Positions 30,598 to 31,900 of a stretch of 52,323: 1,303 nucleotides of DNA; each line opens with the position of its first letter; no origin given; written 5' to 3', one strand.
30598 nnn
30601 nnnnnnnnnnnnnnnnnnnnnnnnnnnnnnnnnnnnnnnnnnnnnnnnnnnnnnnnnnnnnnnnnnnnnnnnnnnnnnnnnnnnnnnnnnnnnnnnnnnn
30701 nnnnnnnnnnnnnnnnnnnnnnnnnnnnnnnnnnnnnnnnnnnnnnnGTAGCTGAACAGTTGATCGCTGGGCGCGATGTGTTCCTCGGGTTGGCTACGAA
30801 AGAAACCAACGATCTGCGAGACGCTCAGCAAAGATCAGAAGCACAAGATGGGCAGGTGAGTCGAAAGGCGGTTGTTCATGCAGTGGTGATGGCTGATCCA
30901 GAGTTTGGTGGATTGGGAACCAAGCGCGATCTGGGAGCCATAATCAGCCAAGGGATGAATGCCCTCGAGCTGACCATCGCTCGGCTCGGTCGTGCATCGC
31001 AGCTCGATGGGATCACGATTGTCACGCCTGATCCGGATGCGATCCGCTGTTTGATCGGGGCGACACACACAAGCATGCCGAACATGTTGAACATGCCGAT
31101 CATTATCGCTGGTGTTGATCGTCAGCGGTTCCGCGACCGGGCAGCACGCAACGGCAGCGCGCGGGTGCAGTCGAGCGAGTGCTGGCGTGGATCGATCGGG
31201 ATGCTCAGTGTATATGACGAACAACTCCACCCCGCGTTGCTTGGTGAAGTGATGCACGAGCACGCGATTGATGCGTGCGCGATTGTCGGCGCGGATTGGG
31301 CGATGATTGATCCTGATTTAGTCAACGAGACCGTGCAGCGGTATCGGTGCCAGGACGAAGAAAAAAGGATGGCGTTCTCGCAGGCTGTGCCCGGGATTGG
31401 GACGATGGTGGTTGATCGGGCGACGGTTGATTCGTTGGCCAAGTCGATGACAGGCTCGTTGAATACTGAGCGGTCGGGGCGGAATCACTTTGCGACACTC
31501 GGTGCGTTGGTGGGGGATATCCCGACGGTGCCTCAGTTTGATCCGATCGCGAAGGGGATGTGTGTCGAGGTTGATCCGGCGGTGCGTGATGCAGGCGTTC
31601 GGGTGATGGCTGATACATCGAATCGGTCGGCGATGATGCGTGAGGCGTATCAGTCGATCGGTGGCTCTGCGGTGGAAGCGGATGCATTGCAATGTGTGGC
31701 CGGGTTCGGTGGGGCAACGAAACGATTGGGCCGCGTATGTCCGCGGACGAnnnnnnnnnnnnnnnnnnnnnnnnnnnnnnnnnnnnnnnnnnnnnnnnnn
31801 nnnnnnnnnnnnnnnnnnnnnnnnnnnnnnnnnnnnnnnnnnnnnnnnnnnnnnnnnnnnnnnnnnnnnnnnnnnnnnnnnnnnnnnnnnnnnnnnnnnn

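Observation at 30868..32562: Unusual C-terminal extension on the Maf protein: nucleotidyltransferase-like domain plus a radical-SAM-like barrel lacking the CxxxCxxC cluster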

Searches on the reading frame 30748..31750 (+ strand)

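Call 7: search_protein_families(library=pfam, proteins=[window:30748-31750:+], max_evalue=10)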
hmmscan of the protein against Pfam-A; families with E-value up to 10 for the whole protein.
window:30748-31750:+ (334 aa): 0 families

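Call 8: search_protein_families(library=ncbifam, proteins=[window:30748-31750:+], max_evalue=10)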
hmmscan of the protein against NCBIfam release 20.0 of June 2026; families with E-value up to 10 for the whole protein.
window:30748-31750:+ (334 aa): 0 families
